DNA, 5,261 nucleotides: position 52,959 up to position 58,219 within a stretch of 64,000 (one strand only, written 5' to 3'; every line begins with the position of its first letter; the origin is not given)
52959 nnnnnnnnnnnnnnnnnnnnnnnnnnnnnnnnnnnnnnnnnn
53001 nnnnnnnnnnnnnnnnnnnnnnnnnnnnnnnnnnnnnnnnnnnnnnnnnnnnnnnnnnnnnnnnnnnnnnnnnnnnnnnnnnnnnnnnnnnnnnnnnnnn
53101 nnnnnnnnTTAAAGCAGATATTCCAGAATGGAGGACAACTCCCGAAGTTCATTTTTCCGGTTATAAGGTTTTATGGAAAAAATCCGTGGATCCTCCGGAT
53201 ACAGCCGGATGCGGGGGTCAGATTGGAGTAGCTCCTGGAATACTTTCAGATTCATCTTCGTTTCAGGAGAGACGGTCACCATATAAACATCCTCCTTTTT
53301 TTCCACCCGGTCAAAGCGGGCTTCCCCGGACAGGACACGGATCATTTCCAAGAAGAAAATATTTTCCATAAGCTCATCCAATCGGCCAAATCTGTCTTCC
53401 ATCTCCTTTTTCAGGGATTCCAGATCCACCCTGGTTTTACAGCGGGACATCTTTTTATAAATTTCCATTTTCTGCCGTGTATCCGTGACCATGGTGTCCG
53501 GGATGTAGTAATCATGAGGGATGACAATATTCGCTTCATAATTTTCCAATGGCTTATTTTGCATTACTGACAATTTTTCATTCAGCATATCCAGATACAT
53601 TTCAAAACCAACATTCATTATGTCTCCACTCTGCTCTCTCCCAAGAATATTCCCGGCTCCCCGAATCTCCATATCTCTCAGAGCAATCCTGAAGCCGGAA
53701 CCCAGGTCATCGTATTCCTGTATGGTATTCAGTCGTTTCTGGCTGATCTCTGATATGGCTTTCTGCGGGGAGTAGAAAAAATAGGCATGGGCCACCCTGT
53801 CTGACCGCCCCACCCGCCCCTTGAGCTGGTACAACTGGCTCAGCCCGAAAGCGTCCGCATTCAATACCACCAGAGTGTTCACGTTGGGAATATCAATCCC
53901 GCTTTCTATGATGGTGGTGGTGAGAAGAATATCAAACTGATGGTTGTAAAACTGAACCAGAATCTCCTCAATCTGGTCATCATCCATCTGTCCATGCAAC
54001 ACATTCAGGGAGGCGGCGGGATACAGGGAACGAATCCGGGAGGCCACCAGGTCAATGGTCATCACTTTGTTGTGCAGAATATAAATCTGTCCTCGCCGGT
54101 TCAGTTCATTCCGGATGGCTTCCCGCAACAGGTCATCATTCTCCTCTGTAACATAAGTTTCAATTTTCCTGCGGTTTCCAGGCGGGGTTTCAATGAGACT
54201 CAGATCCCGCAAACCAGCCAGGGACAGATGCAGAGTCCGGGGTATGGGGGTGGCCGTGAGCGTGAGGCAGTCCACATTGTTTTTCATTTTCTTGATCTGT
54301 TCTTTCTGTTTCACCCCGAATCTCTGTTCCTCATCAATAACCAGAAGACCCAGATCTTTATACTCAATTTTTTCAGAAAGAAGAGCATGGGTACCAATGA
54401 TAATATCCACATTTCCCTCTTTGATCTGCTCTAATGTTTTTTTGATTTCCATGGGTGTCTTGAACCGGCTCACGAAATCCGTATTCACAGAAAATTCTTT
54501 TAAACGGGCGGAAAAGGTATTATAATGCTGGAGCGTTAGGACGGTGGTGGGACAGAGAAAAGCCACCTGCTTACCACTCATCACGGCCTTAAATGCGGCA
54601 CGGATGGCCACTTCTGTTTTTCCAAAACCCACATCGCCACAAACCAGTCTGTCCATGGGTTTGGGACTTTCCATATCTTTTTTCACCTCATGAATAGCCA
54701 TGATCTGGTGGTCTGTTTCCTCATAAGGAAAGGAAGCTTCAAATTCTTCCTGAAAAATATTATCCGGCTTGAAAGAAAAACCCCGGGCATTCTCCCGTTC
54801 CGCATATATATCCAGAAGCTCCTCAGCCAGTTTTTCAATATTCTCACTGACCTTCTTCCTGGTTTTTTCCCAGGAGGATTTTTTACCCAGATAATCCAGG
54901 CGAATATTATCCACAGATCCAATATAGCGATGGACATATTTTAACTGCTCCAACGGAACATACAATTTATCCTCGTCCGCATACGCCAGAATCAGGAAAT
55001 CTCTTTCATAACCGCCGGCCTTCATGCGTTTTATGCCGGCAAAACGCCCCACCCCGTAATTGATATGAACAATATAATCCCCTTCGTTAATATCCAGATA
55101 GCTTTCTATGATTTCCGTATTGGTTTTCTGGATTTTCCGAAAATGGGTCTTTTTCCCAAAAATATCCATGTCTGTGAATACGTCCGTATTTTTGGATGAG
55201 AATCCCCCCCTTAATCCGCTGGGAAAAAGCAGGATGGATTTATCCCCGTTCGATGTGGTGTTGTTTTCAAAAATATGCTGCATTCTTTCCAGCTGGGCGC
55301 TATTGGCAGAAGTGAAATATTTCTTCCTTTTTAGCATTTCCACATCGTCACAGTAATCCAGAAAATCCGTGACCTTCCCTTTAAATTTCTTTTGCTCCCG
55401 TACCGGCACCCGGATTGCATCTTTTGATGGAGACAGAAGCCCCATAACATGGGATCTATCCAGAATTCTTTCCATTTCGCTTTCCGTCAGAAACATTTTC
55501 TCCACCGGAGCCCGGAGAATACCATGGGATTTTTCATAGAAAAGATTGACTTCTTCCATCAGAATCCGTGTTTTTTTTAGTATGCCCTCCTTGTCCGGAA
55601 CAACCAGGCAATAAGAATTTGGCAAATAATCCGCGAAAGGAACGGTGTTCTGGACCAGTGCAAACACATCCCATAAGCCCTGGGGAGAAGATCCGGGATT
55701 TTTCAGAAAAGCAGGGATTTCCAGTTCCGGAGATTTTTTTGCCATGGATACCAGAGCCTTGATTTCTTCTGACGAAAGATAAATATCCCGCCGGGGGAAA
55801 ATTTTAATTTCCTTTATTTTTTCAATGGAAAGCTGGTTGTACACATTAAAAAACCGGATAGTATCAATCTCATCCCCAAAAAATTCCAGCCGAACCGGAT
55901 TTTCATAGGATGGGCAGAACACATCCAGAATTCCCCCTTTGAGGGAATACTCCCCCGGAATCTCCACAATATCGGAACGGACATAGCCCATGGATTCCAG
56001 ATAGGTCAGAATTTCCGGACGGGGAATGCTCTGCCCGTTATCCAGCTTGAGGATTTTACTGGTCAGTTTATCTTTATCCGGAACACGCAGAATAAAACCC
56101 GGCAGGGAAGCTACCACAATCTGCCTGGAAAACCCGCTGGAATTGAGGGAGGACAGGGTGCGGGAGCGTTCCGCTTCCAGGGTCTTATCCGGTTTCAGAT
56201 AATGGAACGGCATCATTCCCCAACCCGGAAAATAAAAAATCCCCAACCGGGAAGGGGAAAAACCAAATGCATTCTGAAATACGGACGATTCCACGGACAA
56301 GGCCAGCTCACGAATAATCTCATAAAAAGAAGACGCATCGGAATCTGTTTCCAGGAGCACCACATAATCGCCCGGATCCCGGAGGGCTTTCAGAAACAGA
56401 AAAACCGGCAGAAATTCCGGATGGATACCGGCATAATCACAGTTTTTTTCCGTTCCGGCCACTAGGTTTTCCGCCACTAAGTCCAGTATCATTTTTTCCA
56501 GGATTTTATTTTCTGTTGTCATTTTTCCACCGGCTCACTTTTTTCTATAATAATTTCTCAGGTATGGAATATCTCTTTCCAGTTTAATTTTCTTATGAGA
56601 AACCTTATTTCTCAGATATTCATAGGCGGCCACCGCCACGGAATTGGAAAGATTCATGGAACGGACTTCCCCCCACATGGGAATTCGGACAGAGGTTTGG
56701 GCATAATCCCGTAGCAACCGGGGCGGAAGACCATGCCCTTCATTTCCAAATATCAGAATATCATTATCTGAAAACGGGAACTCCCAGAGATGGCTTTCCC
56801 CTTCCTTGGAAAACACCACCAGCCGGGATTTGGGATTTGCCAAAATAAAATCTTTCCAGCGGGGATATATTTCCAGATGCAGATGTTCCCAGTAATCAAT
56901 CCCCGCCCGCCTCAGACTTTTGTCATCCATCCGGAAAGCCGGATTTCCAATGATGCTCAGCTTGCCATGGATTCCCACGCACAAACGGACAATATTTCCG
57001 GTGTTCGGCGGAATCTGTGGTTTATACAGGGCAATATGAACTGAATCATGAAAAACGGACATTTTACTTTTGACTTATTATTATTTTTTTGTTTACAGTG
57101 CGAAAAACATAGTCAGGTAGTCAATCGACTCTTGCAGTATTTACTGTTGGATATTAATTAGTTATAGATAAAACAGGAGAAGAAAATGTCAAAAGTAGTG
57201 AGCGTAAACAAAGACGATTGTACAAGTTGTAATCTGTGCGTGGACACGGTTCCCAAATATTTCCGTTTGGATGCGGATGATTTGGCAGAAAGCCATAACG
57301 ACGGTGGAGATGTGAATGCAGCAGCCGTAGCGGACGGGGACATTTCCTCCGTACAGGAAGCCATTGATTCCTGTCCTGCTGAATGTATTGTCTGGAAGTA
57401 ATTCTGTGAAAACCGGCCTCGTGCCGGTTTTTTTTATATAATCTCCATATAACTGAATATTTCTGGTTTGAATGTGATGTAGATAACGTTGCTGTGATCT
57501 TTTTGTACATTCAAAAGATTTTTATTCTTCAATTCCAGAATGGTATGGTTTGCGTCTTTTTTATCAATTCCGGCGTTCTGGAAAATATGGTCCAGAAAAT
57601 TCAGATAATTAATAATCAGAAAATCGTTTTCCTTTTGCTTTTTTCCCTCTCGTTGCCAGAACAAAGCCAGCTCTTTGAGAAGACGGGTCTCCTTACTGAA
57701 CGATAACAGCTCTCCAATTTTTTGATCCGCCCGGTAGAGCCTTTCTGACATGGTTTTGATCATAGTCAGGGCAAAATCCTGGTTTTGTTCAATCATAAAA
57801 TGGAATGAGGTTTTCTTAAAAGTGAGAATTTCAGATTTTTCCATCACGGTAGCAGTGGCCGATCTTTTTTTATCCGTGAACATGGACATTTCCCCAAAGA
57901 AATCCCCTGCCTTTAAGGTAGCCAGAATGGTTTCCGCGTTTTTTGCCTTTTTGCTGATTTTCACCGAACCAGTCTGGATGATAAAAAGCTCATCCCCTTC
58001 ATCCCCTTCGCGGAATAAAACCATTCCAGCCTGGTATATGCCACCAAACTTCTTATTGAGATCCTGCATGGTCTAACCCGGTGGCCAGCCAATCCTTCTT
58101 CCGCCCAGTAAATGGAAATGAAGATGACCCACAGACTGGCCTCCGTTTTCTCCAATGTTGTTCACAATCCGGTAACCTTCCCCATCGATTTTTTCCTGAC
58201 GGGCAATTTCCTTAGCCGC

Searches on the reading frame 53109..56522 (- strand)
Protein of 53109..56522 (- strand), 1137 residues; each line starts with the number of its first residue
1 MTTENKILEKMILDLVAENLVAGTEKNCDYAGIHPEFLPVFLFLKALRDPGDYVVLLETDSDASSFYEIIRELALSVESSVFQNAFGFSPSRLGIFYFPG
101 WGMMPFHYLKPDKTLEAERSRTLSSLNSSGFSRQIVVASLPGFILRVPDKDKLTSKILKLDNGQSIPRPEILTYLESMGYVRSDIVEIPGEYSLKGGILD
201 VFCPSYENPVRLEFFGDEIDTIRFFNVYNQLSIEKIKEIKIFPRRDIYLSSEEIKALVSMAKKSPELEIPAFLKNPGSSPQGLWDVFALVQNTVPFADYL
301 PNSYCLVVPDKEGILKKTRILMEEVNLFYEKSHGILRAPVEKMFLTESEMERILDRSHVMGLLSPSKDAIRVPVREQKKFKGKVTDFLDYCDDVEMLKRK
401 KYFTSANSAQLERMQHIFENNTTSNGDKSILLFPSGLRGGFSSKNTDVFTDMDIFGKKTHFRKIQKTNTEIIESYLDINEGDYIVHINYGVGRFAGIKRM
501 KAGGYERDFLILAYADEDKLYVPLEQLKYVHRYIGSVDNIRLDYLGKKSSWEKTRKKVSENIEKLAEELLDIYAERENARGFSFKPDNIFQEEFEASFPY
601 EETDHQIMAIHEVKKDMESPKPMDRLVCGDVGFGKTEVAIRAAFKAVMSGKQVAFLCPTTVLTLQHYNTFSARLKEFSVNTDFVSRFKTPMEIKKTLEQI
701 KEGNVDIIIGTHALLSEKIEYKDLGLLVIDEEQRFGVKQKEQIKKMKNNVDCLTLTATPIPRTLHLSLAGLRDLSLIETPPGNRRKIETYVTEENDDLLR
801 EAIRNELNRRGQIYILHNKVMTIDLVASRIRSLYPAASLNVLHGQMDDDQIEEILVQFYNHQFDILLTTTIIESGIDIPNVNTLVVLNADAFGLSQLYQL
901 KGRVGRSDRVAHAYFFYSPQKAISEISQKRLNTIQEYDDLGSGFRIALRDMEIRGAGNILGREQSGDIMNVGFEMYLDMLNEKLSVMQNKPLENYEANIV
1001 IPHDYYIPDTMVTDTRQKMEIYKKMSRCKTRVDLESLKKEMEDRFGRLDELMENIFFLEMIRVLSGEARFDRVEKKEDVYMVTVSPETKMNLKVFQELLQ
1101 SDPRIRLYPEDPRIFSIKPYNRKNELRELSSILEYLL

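Call 36: search_protein_families(library=pfam, proteins=[window:53109-56522:-], max_evalue=0.001)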
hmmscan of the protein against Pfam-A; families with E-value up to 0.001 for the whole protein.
window:53109-56522:- (1137 aa): 6 families
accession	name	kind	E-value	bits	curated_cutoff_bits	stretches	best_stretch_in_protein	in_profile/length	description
PF17757.6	UvrB_inter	-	2.9e-24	85.4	22.9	1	158-245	1-89/91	UvrB interaction domain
PF00270.35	DEAD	-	3e-24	86.1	26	1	603-763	1-163/167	DEAD/DEAH box helicase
PF00271.37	Helicase_C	-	1.7e-19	70.5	23.5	1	799-907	6-109/110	Helicase conserved C-terminal domain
PF03461.20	TRCF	-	1.9e-18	67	25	1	1003-1092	3-92/95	TRCF domain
PF02559.22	CarD_TRCF_RID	-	3.2e-18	66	23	1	479-534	2-57/57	CarD-like/TRCF RID domain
PF04851.21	ResIII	-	8.8e-12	45.7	22.5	1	602-759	4-162/164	Type III restriction enzyme, res subunit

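Call 61: find_homologous_proteins(query=window:53109-56519:-, max_evalue=1e-50)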
Query window:53109-56519:- (1136 aa): 1050 proteins with E <= 1e-50 among 8000 candidates; the best 120 are listed.
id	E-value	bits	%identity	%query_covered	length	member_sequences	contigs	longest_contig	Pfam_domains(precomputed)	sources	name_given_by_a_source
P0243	0.0e+0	2535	100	99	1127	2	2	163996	PF02559.23,PF00270.36,PF17757.7,PF03461.21,PF00271.38,PF04851.22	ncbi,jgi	-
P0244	0.0e+0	1480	58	99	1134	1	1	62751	PF02559.23,PF00270.36,PF17757.7,PF03461.21,PF00271.38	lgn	-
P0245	4.2e-229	781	39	92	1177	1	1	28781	PF02559.23,PF00270.36,PF17757.7,PF03461.21,PF00271.38,PF22590.3,PF04851.22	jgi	jgi:transcription-repair coupling factor (superfamily II helicase)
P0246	8.3e-225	767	39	85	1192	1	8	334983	PF02559.23,PF00270.36,PF17757.7,PF03461.21,PF00271.38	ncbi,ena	-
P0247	2.5e-223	762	48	58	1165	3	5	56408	PF02559.23,PF00270.36,PF17757.7,PF03461.21,PF00271.38,PF04851.22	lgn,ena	-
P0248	3.4e-222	759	44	61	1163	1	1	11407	PF02559.23,PF00270.36,PF17757.7,PF03461.21,PF00271.38,PF04851.22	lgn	-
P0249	1.6e-221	756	38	90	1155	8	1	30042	PF02559.23,PF00270.36,PF17757.7,PF03461.21,PF00271.38,PF22590.3,PF04851.22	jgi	jgi:transcription-repair coupling factor (superfamily II helicase)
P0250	2.8e-221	756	40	86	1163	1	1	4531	PF02559.23,PF00270.36,PF17757.7,PF03461.21,PF00271.38,PF22590.3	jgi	jgi:transcription-repair coupling factor (superfamily II helicase)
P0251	4.5e-221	755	38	90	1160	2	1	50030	PF02559.23,PF00270.36,PF17757.7,PF03461.21,PF00271.38,PF22590.3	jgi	jgi:transcription-repair coupling factor (superfamily II helicase)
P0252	5.3e-221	755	39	90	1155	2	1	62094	PF02559.23,PF00270.36,PF17757.7,PF03461.21,PF00271.38,PF22590.3,PF04851.22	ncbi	-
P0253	5.5e-221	755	38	90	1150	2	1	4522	PF02559.23,PF00270.36,PF17757.7,PF03461.21,PF00271.38,PF22590.3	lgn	-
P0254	6.0e-221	754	37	90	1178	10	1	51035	PF21132.3,PF02559.23,PF00270.36,PF17757.7,PF03461.21,PF00271.38,PF22590.3,PF04851.22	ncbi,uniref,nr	ncbi:transcription-repair coupling factor [Halobacillus kuroshimensis]|uniref:Transcription-repair-c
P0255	7.7e-221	754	38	90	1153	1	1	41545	PF02559.23,PF00270.36,PF17757.7,PF03461.21,PF00271.38,PF22590.3,PF04851.22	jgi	jgi:transcription-repair coupling factor (superfamily II helicase)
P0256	1.8e-220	753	38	93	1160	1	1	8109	PF02559.23,PF00270.36,PF17757.7,PF03461.21,PF00271.38,PF22590.3,PF04851.22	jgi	-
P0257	7.8e-220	751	39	87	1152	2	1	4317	PF02559.23,PF00270.36,PF17757.7,PF03461.21,PF00271.38,PF22590.3,PF04851.22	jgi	-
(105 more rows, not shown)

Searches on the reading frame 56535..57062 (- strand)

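Call 36: search_protein_families(library=pfam, proteins=[window:56535-57062:-], max_evalue=0.001)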
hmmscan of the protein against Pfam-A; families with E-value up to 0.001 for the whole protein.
window:56535-57062:- (175 aa): 1 family
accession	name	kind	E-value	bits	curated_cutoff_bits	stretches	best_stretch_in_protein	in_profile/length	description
PF00588.24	SpoU_methylase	-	4.4e-29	101.8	29.7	1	8-147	2-142/142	SpoU rRNA Methylase family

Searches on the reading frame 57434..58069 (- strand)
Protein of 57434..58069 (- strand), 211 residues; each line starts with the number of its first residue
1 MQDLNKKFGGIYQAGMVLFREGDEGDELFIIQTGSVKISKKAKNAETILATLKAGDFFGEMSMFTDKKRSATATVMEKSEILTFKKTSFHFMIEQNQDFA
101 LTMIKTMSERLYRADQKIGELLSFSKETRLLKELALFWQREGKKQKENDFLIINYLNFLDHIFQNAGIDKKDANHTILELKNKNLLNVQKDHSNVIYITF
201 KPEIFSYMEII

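Call 36: search_protein_families(library=pfam, proteins=[window:57434-58069:-], max_evalue=0.001)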
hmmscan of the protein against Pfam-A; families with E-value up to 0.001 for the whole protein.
window:57434-58069:- (211 aa): 1 family
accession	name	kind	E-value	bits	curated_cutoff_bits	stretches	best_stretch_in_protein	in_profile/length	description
PF00027.35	cNMP_binding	-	3.2e-24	85.1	27.5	1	12-96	4-89/89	Cyclic nucleotide-binding domain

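Call 43: search_protein_families(library=ncbifam, proteins=[window:57434-58069:-], max_evalue=0.00001)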
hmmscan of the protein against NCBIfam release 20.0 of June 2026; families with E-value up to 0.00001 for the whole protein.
window:57434-58069:- (211 aa): 7 families
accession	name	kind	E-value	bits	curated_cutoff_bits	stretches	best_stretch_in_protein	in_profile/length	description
NF008732.0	PRK11753.1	equivalog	6.9e-18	64.9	266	1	12-134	28-152/214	cAMP-activated global transcriptional regulator CRP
TIGR03896.1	cyc_nuc_ocin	subfamily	2.1e-11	43.8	161.05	1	13-117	167-272/317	bacteriocin-type transport-associated protein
NF058543.1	ActPatMycb56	equivalog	2.1e-11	43.3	460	1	13-111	25-122/317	acetyltransferase Pat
NF006901.0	PRK09392.1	equivalog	2.1e-09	37.1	211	1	14-114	37-137/236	transcriptional activator FtrB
TIGR03697.1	NtcA_cyano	equivalog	8.6e-09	35.4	244.95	1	16-192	2-179/193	global nitrogen regulator NtcA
NF041163.2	encap_f2b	equivalog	1.6e-08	34.1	400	1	12-120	100-209/450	family 2B encapsulin nanocompartment shell protein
NF007707.0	PRK10402.1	subfamily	6.8e-07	29.1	180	1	12-157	36-185/226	transcriptional regulator YeiL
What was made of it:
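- The organism encodes a cNMP-binding CRP-like protein (57434-58069, calls 36, 43).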
